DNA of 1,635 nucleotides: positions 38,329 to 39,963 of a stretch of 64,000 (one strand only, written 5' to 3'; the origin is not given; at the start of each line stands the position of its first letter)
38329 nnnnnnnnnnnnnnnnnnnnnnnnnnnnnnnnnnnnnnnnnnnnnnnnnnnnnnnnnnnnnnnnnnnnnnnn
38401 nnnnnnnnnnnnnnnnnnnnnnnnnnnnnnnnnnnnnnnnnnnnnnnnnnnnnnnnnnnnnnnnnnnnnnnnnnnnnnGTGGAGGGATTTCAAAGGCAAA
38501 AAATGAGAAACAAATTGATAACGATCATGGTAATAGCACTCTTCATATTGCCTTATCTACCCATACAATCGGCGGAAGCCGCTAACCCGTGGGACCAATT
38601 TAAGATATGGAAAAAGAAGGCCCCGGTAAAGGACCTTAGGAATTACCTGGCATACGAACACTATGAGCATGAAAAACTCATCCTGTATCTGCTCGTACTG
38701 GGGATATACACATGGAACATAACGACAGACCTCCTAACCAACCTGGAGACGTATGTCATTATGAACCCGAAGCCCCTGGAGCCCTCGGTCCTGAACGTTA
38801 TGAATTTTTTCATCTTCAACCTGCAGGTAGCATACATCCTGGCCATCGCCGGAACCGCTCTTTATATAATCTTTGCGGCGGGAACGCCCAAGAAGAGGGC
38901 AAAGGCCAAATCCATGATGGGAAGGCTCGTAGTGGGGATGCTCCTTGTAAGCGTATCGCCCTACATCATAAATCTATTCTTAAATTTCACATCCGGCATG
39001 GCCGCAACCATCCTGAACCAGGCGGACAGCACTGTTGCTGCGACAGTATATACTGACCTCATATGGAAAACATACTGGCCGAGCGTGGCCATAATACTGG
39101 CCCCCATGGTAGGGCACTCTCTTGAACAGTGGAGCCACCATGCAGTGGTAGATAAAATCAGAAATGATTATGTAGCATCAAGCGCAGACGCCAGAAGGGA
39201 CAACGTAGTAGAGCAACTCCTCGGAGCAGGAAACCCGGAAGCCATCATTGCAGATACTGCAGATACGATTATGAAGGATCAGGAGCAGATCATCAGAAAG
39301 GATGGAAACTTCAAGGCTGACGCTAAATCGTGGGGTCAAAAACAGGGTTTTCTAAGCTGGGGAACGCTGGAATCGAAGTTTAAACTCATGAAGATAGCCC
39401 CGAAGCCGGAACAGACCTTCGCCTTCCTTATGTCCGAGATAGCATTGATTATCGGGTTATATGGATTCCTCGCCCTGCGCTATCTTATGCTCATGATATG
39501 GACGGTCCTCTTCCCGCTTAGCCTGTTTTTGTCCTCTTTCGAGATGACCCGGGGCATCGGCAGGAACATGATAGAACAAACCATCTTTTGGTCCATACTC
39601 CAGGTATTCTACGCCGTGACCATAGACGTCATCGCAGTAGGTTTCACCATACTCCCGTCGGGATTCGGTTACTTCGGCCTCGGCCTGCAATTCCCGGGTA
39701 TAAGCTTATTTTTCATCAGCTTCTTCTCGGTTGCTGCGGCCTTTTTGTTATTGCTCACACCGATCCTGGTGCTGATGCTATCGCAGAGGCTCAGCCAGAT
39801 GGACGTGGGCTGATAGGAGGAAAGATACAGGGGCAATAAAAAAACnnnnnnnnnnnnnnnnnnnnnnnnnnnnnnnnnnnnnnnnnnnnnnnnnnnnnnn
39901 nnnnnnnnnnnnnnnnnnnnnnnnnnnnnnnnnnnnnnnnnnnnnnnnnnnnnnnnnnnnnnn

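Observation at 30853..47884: Cell-envelope island: giant vWA surface protein, five tandem paralogous membrane proteins, Cys-rich modules, SPFH and pilin-like proteins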

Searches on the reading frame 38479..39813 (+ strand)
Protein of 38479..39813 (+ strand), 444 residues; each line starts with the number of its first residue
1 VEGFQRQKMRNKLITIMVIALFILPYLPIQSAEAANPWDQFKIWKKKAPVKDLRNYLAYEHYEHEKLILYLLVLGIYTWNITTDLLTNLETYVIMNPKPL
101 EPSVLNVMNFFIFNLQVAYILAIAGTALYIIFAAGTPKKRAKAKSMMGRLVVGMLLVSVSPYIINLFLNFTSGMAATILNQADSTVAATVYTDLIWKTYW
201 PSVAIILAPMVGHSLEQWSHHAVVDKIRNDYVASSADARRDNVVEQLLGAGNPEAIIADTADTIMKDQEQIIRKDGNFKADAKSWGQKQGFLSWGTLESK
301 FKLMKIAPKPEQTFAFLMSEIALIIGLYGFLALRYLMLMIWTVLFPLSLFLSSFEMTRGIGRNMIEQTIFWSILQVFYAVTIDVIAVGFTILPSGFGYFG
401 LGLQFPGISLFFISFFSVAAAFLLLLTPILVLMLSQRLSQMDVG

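Call 3: search_protein_families(library=pfam, proteins=[window:38479-39813:+], max_evalue=0.01)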
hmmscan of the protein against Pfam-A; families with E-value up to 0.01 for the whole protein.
window:38479-39813:+ (444 aa): 0 families

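Call 15: find_homologous_proteins(query=A1, max_evalue=0.001)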
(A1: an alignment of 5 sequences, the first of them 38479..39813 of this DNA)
Query A1 (5 sequences) (444 aa, profile of the alignment): 21 proteins with E <= 0.001 among 8000 candidates.
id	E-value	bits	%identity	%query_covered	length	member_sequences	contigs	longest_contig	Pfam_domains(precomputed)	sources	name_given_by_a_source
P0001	1.1e-146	507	26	68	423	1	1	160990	-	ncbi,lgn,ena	ncbi:MAG: hypothetical protein WAX07_10850 [Candidatus Altiarchaeia archaeon]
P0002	5.8e-116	406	100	98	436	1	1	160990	-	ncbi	ncbi:MAG: hypothetical protein WAX07_10845 [Candidatus Altiarchaeia archaeon]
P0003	1.9e-97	345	76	98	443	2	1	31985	-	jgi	jgi:hypothetical protein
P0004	5.6e-95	337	73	98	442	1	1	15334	-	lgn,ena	-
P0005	9.8e-94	333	71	100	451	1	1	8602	-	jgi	jgi:hypothetical protein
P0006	1.5e-92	329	68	100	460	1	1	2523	-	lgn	-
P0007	5.2e-90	320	63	100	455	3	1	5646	-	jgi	jgi:hypothetical protein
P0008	1.9e-88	315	64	98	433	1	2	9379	-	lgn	-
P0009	3.5e-88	314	57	100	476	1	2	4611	-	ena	-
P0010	3.0e-87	311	63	100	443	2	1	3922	-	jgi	-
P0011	4.5e-87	311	62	100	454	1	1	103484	-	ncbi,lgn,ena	-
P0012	6.4e-85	304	63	98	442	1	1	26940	-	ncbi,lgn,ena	-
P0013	1.5e-69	253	40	97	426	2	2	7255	-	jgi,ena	-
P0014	1.7e-69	253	42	97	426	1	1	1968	-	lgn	-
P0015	8.1e-68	247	64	76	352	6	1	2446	-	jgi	-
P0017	1.2e-65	240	40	97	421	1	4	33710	-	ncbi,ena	-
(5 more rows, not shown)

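Call 16: find_encoding_contigs(protein=P0011, flank=10000, max_places=3)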
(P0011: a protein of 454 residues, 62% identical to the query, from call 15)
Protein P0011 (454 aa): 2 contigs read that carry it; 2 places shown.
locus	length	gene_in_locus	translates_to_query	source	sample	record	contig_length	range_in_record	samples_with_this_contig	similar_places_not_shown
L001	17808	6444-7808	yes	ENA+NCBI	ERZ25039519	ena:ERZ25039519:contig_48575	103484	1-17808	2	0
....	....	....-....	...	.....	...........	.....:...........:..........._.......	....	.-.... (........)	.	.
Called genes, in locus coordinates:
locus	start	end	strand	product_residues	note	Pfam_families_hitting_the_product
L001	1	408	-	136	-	?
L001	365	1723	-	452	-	PF00623:RNA_pol_Rpb1_2, PF04983:RNA_pol_Rpb1_3, PF05000:RNA_pol_Rpb1_4, PF04998:RNA_pol_Rpb1_5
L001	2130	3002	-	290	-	PF04997:RNA_pol_Rpb1_1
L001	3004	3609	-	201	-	PF00562:RNA_pol_Rpb2_6, PF04560:RNA_pol_Rpb2_7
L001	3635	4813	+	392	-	-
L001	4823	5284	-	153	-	PF04565:RNA_pol_Rpb2_3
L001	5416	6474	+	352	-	-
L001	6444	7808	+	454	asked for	-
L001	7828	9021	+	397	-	-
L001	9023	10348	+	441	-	-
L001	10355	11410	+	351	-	-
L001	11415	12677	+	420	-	-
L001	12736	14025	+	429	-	PF01145:Band_7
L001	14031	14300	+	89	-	-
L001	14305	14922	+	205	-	-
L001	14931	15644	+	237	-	-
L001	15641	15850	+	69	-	PF18895:T4SS_pilin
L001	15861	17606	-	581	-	-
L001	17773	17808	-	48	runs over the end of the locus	-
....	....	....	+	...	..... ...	-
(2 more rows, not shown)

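Call 17: find_encoding_contigs(protein=P0017, flank=10000, max_places=3)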
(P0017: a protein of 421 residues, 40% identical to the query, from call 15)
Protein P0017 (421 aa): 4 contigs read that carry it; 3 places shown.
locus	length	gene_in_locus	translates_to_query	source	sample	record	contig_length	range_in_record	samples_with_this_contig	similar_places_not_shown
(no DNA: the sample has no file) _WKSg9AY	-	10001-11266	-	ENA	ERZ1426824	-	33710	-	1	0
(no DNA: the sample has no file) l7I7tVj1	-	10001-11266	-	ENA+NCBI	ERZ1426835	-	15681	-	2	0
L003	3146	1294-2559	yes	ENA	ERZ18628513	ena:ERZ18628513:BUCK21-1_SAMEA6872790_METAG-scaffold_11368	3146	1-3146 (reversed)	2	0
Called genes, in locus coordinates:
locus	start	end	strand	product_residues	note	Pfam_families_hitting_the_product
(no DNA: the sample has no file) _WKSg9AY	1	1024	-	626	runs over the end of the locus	PF08915:tRNA-Thr_ED, PF00587:tRNA-synt_2b, PF03129:HGTP_anticodon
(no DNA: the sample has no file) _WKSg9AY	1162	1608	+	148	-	-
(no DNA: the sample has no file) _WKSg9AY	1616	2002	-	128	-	PF01870:Hjc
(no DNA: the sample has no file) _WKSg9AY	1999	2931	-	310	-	-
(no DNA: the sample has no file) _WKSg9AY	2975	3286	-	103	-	-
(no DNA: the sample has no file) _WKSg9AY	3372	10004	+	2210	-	-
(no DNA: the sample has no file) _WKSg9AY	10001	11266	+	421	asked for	-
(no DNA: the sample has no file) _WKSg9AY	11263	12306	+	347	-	-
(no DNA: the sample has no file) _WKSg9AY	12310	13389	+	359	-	-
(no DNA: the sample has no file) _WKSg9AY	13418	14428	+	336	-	-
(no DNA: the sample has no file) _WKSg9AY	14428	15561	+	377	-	-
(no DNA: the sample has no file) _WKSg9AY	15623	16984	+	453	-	PF01145:Band_7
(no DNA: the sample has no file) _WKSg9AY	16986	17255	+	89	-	-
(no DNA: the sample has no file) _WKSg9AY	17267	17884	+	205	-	-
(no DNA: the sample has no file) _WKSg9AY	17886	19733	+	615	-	PF18895:T4SS_pilin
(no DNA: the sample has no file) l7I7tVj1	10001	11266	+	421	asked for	-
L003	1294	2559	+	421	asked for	-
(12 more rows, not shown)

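Call 21: find_related_loci(query=A2, collection=genome_contigs, flank=10000)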
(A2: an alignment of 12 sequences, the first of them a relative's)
Query A2 (436 aa) in genome_contigs; peptide patterns used: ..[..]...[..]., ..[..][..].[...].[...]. (x = any residue, [..] = any of these).
48 stretches matched a pattern; 3 encode a relative of the query (tblastn E <= 1e-3); 3 distinct loci.
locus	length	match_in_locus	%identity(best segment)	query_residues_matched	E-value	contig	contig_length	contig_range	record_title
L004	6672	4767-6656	63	1-436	0e+0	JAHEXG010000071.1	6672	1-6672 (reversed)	MAG: Candidatus Altiarchaeales archaeon isolate nzgw1 NODE_14547_length_6673_cov_3.917888, whole genome shotgun sequence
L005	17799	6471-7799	62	1-436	0e+0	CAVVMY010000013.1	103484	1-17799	MAG: Candidatus Altiarchaeales archaeon isolate MFD04492.bin.2.19 genome assembly, contig: contig_48575, whole genome sh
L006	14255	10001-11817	40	1-429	4e-99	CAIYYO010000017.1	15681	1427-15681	MAG: Euryarchaeota archaeon isolate AlinenSedimentsD2_bin-1345 genome assembly, contig: bin-1345:017/321, whole genome s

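Call 28: search_solved_structures(query=A1, max_evalue=10)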
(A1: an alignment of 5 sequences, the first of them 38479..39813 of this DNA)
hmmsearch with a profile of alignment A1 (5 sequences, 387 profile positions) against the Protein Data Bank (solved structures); distinct sequences matched with E-value up to 10: 0.

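Call 31: search_protein_representatives(alignment_id=A1)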
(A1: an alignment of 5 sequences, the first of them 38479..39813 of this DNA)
Query: 5 sequences, 387 profile positions. Proteins with E-value up to 0.001 (for the whole library): 433; up to 1e-10: 310; up to 1e-30: 108. The best 150 are listed.
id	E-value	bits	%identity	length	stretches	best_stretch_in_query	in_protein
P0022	2.3e-115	402.2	-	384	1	3-368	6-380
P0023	8.0e-108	377.4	-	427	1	4-387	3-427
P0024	1.1e-98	347.3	-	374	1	4-387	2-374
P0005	3.1e-94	332.7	-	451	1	2-354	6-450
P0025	2.7e-93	329.6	-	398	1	6-387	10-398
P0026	2.6e-82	293.4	-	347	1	44-368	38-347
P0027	5.7e-74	266.0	-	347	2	3-291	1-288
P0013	4.7e-70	253.1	-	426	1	5-344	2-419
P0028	1.1e-67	245.3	-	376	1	4-387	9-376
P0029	1.5e-66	241.6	-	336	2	75-298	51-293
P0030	1.3e-65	238.5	-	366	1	4-335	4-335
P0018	2.7e-65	237.4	-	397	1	60-348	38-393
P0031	3.0e-65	237.2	-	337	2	47-313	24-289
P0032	1.4e-64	235.1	-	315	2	3-291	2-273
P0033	1.8e-64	234.7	-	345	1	58-361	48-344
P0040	5.2e-58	213.4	-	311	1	67-324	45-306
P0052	9.7e-54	199.4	-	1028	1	83-368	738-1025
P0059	3.8e-50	187.5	-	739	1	6-295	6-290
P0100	2.1e-39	152.2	-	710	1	66-340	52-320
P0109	1.0e-37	146.6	-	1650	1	65-359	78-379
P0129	1.7e-30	122.9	-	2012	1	72-328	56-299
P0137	1.3e-29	120.0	-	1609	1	3-328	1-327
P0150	1.6e-27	113.0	-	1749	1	72-295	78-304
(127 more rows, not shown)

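Call 32: find_encoding_contigs(protein=P0100, flank=10000, max_places=3)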
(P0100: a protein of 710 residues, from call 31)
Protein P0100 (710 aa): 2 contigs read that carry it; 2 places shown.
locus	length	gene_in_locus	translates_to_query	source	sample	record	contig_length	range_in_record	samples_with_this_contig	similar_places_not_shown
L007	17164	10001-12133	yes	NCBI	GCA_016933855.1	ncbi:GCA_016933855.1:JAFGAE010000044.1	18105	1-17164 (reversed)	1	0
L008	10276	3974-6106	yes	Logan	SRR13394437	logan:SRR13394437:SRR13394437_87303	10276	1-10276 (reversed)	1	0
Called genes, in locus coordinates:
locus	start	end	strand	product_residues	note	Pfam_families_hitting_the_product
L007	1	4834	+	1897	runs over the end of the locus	PF00092:VWA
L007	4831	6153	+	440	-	-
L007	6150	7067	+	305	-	-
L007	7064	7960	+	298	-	-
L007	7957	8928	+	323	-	-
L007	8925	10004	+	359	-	-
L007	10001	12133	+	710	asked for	-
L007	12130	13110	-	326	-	-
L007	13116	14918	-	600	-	PF04471:Mrr_cat, PF01569:PAP2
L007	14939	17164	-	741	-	PF01935:DUF87, PF19044:P-loop_TraG, PF12846:AAA_10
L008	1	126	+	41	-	?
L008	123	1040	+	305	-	-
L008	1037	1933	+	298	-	-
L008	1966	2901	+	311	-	-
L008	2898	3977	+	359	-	-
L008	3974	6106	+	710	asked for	-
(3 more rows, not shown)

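Call 33: find_encoding_contigs(protein=P0040, flank=10000, max_places=3)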
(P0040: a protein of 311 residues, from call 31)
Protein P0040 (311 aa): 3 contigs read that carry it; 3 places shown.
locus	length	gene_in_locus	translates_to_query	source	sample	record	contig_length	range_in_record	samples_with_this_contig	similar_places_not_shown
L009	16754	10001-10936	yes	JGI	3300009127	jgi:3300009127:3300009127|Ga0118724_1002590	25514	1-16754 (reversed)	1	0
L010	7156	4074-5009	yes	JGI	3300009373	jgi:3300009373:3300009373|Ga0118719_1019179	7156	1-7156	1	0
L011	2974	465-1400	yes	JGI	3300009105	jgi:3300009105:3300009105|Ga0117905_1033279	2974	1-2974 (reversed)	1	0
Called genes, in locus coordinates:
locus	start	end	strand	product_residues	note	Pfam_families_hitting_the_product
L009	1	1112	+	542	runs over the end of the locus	-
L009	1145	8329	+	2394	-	PF00801:PKD, PF18911:PKD_4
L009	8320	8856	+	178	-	-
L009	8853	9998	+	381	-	-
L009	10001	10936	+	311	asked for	-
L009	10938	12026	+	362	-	-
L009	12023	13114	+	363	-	-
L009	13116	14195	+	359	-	-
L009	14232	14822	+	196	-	-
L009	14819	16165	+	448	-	PF18895:T4SS_pilin, PF01551:Peptidase_M23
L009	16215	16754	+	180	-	?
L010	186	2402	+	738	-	PF18911:PKD_4, PF00801:PKD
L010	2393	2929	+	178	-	-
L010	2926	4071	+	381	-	-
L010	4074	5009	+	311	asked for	-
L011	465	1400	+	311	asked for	-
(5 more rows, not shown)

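Call 34: list_cluster_members(proteins=[P0022, P0026, P0040, P0052, P0059, P0100, P0109, P0129, P0137, P0150])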
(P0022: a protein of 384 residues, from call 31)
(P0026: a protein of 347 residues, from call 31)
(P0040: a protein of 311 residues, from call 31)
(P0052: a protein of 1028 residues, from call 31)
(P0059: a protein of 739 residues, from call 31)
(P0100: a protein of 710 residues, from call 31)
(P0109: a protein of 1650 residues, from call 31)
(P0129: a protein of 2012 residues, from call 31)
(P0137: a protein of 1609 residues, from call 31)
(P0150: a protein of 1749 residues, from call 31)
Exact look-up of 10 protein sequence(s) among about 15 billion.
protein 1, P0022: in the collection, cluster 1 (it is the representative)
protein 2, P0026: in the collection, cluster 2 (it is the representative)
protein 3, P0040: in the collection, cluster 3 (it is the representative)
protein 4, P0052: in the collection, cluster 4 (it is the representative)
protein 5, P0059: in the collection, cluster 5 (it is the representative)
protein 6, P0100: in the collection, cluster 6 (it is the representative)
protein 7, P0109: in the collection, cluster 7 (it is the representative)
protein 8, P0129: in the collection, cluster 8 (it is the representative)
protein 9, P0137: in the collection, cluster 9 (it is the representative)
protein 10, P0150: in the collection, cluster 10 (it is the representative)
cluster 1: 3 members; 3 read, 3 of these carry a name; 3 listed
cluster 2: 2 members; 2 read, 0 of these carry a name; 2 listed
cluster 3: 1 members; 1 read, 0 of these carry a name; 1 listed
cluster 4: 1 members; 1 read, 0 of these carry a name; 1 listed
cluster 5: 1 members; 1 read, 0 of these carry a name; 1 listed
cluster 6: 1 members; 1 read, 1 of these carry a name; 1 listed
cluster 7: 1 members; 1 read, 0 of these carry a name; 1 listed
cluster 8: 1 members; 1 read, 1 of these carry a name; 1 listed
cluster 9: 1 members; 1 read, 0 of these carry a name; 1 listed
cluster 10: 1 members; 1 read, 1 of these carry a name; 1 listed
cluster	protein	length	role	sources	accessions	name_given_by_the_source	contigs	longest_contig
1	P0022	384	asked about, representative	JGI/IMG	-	hypothetical protein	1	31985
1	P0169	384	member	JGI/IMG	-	hypothetical protein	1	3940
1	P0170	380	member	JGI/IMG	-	hypothetical protein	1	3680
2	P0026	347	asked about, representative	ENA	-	-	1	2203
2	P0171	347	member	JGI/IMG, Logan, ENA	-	-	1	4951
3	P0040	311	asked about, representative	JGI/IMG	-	-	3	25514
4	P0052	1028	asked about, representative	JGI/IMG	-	-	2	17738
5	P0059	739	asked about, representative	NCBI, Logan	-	-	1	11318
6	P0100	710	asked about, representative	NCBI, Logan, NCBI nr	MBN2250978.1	MAG: hypothetical protein JW724_02750 [Candidatus Altiarchaeota archaeon] | hypothetical protein [Candidatus Altiarchaeota archaeon]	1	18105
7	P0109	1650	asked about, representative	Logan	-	-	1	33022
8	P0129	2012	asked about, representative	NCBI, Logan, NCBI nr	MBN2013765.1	MAG: hypothetical protein JW778_01155 [Candidatus Altiarchaeota archaeon] | hypothetical protein [Candidatus Altiarchaeota archaeon]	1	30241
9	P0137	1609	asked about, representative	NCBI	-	-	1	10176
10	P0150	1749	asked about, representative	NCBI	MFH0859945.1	MAG: hypothetical protein V1921_01980 [Candidatus Altiarchaeota archaeon]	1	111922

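Call 38: find_encoding_contigs(protein=P0150, flank=10000, max_places=2)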
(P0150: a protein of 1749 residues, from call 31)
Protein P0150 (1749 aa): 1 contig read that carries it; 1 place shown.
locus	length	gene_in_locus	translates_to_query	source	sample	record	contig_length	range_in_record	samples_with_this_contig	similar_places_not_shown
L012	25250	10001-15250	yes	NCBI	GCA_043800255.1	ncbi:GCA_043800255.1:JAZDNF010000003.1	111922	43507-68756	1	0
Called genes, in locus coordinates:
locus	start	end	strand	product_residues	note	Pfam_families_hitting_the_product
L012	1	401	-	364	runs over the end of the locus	PF03463:eRF1_1, PF18854:baeRF_family10 (weak), PF03464:eRF1_2, PF18859:acVLRF1, PF03465:eRF1_3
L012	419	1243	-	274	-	PF03484:B5, PF17759:tRNA_synthFbeta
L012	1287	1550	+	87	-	-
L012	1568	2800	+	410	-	PF13231:PMT_2 (weak)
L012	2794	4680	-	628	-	-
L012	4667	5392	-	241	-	PF01209:Ubie_methyltran (weak), PF05219:DREV (weak), PF13489:Methyltransf_23, PF07021:MetW, PF13847:Methyltransf_31, PF08241:Methyltransf_11, PF08242:Methyltransf_12, PF13649:Methyltransf_25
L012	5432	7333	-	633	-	-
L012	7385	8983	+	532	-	PF13231:PMT_2 (weak)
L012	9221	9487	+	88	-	-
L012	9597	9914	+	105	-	PF04956:TrbC (weak), PF18895:T4SS_pilin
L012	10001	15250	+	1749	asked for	-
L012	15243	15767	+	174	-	-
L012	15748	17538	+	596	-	PF19590:TrbL_3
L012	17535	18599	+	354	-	-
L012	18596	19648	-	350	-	PF04055:Radical_SAM, PF13186:SPASM (weak)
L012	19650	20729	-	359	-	PF04055:Radical_SAM, PF13186:SPASM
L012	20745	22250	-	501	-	PF07719:TPR_2 (faint), PF13414:TPR_11 (faint), PF13428:TPR_14 (faint), PF13431:TPR_17 (faint)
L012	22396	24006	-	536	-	-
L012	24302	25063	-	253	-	PF00154:RecA_N (weak), PF13481:AAA_25, PF06745:ATPase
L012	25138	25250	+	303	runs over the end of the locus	PF12666:PrgI (weak), PF26593:TraC-like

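Call 39: find_encoding_contigs(protein=P0129, flank=10000, max_places=2)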
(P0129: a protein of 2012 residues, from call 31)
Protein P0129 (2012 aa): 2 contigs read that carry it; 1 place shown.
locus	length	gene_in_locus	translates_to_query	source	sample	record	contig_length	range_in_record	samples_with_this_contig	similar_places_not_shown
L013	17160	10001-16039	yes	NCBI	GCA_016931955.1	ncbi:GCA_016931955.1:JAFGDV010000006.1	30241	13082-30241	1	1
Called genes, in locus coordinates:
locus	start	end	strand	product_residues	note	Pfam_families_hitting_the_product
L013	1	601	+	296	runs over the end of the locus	-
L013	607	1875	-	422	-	PF13353:Fer4_12 (weak), PF04055:Radical_SAM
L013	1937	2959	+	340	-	PF13531:SBP_bac_11, PF01547:SBP_bac_1, PF13416:SBP_bac_8, PF13343:SBP_bac_6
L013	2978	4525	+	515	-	PF00528:BPD_transp_1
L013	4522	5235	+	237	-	PF02463:SMC_N (faint), PF20703:nSTAND1 (weak), PF00005:ABC_tran, PF13304:AAA_21 (faint)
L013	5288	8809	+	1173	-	PF11617:Cu-binding_MopE, PF18895:T4SS_pilin (weak), PF00801:PKD (faint), PF18911:PKD_4 (faint)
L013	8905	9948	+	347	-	-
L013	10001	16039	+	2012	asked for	-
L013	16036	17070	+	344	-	-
